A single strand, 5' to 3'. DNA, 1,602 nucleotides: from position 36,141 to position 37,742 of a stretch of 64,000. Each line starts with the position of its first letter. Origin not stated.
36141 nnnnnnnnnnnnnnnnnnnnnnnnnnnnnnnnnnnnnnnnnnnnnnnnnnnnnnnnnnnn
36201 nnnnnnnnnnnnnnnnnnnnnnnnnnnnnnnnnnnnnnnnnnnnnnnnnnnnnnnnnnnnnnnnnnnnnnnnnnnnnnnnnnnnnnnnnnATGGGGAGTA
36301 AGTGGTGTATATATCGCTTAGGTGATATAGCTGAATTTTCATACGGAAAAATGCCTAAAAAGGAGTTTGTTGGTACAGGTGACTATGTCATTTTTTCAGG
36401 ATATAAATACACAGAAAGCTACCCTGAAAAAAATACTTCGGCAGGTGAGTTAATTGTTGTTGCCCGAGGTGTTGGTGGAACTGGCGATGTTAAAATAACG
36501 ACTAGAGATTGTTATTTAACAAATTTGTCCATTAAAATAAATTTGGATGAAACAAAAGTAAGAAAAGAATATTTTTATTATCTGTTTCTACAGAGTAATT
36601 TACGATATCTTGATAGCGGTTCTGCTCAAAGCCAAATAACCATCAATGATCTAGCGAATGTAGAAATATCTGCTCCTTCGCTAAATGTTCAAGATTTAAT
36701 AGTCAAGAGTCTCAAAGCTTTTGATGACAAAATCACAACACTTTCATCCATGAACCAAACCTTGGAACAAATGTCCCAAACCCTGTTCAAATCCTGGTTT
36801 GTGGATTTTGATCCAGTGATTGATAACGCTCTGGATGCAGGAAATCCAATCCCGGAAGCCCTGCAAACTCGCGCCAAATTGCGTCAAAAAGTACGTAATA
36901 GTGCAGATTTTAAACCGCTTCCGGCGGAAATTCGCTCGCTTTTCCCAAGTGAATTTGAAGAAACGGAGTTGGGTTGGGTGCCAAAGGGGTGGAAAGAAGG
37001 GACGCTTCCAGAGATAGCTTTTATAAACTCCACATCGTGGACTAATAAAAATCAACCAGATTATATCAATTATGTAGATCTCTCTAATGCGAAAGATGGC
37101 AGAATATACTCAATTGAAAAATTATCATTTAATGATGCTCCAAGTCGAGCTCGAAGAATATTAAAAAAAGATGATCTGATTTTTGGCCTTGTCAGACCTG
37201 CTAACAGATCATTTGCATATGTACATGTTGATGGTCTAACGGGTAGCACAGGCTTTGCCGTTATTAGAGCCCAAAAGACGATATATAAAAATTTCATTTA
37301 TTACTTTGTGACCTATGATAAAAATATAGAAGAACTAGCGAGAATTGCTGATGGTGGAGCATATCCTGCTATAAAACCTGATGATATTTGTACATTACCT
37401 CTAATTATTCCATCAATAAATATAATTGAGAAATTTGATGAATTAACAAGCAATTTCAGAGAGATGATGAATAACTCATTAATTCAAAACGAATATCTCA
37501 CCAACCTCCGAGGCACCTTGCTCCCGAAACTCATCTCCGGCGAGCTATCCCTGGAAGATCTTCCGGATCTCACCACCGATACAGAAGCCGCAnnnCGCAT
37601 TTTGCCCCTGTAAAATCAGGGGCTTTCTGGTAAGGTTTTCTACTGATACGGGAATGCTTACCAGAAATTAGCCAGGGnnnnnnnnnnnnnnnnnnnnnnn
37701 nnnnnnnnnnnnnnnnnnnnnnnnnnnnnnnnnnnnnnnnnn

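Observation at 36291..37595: hsdS is compositionally distinct (AT-rich target-recognition domains)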

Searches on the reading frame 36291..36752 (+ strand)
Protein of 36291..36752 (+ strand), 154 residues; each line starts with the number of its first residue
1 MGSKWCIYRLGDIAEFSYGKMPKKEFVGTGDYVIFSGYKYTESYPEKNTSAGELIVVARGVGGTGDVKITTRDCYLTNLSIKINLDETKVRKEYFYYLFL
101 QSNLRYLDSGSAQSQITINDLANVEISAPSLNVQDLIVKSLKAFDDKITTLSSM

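Call 37: find_homologous_proteins(query=window:36291-36752:+, max_evalue=0.00001)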
Query seq(154 aa) (154 aa): 268 proteins with E <= 0.00001 among 287 candidates; the best 120 are listed.
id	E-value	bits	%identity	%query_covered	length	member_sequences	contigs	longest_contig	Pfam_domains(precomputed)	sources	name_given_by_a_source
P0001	4.6e-95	333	100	100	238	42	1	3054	PF01420.26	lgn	-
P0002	4.7e-95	333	100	100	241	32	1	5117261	PF01420.26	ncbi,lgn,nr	ncbi:Putative type I restriction-modification system,specificity subunit S [Escherichia coli]|nr:Put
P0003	1.7e-84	299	100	88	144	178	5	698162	PF01420.26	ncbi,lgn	ncbi:restriction endonuclease subunit S [Escherichia coli]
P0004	8.9e-50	186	89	62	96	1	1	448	-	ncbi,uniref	ncbi:restriction endonuclease subunit S, partial [Escherichia coli]|uniref:restriction endonuclease 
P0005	4.8e-47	177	60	91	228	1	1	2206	PF01420.26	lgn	-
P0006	1.1e-45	173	59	92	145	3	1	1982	PF01420.26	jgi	jgi:type I restriction enzyme S subunit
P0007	3.5e-45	171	60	93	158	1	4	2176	PF01420.26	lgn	-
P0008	9.3e-45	170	64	82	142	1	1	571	PF01420.26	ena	-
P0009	1.3e-44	169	60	91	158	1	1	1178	PF01420.26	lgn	-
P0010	1.4e-44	169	58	95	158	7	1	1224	PF01420.26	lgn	-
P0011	1.8e-44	169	57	95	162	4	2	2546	PF01420.26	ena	-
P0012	2.3e-44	169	62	81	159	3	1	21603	PF01420.26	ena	-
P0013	2.6e-44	169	59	91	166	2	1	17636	PF01420.26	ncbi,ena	-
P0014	4.7e-44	168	60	92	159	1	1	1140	PF01420.26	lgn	-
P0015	5.3e-44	168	58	91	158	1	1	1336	PF01420.26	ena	-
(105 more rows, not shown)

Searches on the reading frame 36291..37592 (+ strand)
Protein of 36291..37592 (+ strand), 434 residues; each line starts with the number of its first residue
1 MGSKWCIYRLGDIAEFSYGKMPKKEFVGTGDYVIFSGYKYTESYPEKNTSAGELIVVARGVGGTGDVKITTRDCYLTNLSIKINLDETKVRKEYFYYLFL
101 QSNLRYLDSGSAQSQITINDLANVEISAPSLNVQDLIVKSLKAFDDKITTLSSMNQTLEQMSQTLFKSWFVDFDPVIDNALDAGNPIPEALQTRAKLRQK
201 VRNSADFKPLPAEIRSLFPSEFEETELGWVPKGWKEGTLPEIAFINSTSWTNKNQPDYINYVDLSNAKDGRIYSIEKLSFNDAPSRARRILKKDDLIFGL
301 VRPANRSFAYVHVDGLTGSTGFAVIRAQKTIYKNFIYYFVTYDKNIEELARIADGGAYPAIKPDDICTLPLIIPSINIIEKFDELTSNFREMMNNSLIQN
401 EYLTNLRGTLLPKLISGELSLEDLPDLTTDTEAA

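Call 7: search_protein_families(proteins=[window:36291-37592:+], library=ncbifam)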
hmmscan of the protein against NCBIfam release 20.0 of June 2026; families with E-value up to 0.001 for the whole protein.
window:36291-37592:+ (434 aa): 2 families
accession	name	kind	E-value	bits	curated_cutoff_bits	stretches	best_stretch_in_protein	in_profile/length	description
NF007278.0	PRK09737.1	equivalog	5.3e-05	22.2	662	0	228-385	4-174/461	type I restriction-modification system specificity subunit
NF047740.1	antiphage_MADS5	equivalog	7.7e-05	21.7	400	0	72-396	125-445/461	methylation-associated defense system restriction endonuclease subunit S MAD5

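Call 10: profile_search(protein=window:36291-37592:+)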
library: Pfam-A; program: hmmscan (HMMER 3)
A. the first sequence (434 residues): domains with independent E <= 10: 4; with E <= 0.001: 1
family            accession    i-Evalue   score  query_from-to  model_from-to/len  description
Methylase_S       PF01420.25    9.7e-21    75.1       3-160         2-168/168  Type I restriction modification DNA specificity domain
Methylase_S       PF01420.25      0.013    16.2     231-377         1-140/168  Type I restriction modification DNA specificity domain
GH123_N           PF19543.5       0.056    11.7      64-165       284-387/969  Glycoside hydrolase 123, N-terminal domain
RRP40_S1          PF21262.3        0.29    11.5     262-307        23-65/83  Exosome complex component RRP40, S1 domain

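Call 52: search_solved_structures(query=window:36291-37592:+, max_evalue=0.01, show_alignments=0)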
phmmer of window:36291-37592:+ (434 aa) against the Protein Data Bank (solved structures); distinct sequences matched with E-value up to 0.01: 4.
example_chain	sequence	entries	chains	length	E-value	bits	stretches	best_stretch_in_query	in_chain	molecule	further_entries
3okg_A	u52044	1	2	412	1.6e-20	76.6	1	230-392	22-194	Restriction endonuclease S subunits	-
5ybb_D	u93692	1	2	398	1.9e-20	76.3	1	230-392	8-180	Restriction endonuclease S subunits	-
7eew_A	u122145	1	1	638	4.4e-09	38.9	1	9-144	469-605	Type I restriction-modification system methyltransferase subunit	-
7vru_C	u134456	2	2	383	0.0034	19.5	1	230-392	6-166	Site-specific DNA recognition subunit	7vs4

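Call 53: search_protein_families(proteins=[window:36291-37592:+], library=padloc)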
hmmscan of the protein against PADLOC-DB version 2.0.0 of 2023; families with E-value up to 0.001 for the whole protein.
window:36291-37592:+ (434 aa): 104 families (the best 25 are shown)
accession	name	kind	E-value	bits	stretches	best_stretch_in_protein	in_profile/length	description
PDLC03168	Specificity_I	-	1.8e-154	513.6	1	1-434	1-459/459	Type I specificity subunit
PDLC03089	Specificity_I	-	4.1e-81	271.3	1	1-430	1-444/446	Type I specificity subunit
PDLC03099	Specificity_I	-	1.3e-78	262.9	1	1-433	1-404/405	Type I specificity subunit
PDLC03086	Specificity_I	-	4.8e-65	218.3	1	44-424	67-449/458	Type I specificity subunit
PDLC03068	Specificity_I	-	1.8e-63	213.1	1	4-422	3-398/403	Type I specificity subunit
PDLC03164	Specificity_I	-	5.4e-46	155.7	3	81-174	100-196/409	Type I specificity subunit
PDLC03092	Specificity_I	-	9.6e-46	154.8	1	66-420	79-396/397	Type I specificity subunit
PDLC03154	Specificity_I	-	7.7e-45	152.1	2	233-419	196-393/406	Type I specificity subunit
PDLC03066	Specificity_I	-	2.6e-40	136.5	1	85-423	121-436/441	Type I specificity subunit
PDLC03121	Specificity_I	-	1.5e-31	108.1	2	252-419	219-389/398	Type I specificity subunit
PDLC03172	Specificity_I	-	4.9e-31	106.2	2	225-424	212-424/431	Type I specificity subunit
PDLC03136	Specificity_I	-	5.4e-28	96.1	2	106-242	31-145/316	Type I specificity subunit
PDLC04137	mad5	-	1.4e-27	95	1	4-394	2-380/392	mads_5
PDLC03063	Specificity_I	-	1.7e-26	91.2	2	44-176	42-172/369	Type I specificity subunit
PDLC03052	Specificity_I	-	1.1e-24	85.3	1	78-421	97-464/464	Type I specificity subunit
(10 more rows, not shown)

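Call 55: search_solved_structures(query=window:36291-37592:+, max_evalue=0.00001, show_alignments=3)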
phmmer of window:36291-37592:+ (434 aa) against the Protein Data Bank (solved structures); distinct sequences matched with E-value up to 0.00001: 3.
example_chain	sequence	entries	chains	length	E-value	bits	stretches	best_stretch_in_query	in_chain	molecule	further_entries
3okg_A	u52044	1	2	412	1.6e-20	76.6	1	230-392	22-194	Restriction endonuclease S subunits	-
5ybb_D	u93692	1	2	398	1.9e-20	76.3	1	230-392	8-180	Restriction endonuclease S subunits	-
7eew_A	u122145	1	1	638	4.4e-09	38.9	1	9-144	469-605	Type I restriction-modification system methyltransferase subunit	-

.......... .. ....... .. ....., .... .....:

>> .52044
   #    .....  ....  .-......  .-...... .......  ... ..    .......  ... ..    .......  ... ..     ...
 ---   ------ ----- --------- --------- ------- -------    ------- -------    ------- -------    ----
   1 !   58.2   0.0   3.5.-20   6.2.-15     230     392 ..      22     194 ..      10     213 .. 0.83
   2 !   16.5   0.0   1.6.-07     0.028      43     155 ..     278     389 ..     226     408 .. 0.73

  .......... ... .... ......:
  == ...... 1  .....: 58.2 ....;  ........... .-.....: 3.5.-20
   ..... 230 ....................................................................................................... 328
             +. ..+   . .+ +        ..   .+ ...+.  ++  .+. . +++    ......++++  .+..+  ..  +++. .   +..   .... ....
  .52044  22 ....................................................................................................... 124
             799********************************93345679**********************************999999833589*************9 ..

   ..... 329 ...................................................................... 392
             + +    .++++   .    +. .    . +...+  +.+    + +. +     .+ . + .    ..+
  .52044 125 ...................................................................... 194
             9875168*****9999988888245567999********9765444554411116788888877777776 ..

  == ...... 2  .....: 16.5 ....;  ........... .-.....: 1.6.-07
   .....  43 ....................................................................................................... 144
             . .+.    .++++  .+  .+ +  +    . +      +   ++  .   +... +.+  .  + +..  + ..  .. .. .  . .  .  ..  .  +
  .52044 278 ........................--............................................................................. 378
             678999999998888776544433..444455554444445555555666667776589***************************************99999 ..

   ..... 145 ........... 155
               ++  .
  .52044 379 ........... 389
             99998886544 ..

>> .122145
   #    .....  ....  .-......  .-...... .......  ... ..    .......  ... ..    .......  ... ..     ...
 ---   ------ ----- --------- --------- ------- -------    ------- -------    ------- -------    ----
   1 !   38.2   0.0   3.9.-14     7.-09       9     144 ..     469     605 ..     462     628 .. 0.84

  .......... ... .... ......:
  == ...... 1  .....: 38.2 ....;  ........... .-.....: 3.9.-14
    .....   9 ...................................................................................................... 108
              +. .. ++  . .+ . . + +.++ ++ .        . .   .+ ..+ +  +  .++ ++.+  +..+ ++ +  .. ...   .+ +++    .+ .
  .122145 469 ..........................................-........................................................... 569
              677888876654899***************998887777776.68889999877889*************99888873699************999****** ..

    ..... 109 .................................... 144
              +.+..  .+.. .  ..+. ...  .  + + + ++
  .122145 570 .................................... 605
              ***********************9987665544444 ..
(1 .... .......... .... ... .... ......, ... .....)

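Call 65: list_cluster_members(proteins=[window:36291-37592:+, window:34682-36298:+, window:37690-40950:+])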
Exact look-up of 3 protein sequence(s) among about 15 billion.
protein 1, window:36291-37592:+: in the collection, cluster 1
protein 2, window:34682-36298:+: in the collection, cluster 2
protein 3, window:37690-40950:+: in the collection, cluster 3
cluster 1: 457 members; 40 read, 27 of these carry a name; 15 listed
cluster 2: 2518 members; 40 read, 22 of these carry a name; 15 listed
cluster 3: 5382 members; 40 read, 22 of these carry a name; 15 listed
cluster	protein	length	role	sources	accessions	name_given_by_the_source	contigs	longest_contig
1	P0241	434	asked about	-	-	TPA: restriction endonuclease subunit S [Escherichia coli] | type I restriction enzyme S subunit | Restriction endonuclease subunit S n=19 Tax=Enterobacteriaceae TaxID=543 ...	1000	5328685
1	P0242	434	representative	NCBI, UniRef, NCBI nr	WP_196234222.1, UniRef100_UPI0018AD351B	restriction endonuclease subunit S [Escherichia coli] | restriction endonuclease subunit S n=1 Tax=Escherichia coli TaxID=562 RepID=UPI0018AD351B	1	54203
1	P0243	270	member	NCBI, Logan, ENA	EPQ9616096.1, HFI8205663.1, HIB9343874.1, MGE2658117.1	TPA: restriction endonuclease subunit S, partial [Escherichia coli]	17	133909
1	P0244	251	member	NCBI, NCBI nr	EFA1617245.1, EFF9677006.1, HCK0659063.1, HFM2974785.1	TPA: restriction endonuclease subunit S, partial [Escherichia coli] | restriction endonuclease subunit S [Escherichia coli]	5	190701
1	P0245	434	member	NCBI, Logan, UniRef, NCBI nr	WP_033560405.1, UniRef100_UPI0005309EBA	restriction endonuclease subunit S [Escherichia coli] | restriction endonuclease subunit S n=1 Tax=Escherichia coli TaxID=562 RepID=UPI0005309EBA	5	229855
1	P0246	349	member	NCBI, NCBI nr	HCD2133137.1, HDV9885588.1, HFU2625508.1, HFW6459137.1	TPA: restriction endonuclease subunit S, partial [Escherichia coli] | restriction endonuclease subunit S [Escherichia coli]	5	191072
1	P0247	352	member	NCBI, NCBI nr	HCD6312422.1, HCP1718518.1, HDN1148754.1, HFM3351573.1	TPA: restriction endonuclease subunit S, partial [Escherichia coli] | restriction endonuclease subunit S [Escherichia coli]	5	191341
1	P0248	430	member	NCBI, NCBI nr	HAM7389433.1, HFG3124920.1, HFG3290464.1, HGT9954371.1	TPA: restriction endonuclease subunit S, partial [Escherichia coli] | restriction endonuclease subunit S [Escherichia coli]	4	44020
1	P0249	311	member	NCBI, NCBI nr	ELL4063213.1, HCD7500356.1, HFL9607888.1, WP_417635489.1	restriction endonuclease subunit S, partial [Escherichia coli] | restriction endonuclease subunit S [Escherichia coli]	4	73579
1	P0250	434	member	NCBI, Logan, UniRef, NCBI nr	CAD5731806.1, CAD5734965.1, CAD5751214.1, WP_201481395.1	Putative type I restriction-modification system,specificity subunit S [Escherichia coli] | restriction endonuclease subunit S n=1 Tax=Escherichia coli TaxID=562 RepID=UPI00191A5D84 | restriction endonuclease subunit S [Escherichia coli]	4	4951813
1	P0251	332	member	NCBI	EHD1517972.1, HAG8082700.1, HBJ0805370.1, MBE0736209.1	restriction endonuclease subunit S, partial [Escherichia coli]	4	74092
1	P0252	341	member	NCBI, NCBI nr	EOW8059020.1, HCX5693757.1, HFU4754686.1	TPA: restriction endonuclease subunit S, partial [Escherichia coli] | restriction endonuclease subunit S [Escherichia coli]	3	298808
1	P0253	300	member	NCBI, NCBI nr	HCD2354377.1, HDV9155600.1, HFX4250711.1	TPA: restriction endonuclease subunit S, partial [Escherichia coli] | restriction endonuclease subunit S [Escherichia coli]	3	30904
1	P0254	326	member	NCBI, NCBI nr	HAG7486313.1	TPA: restriction endonuclease subunit S, partial [Escherichia coli] | restriction endonuclease subunit S [Escherichia coli]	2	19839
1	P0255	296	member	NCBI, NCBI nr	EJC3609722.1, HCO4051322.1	TPA: restriction endonuclease subunit S, partial [Escherichia coli] | restriction endonuclease subunit S [Escherichia coli]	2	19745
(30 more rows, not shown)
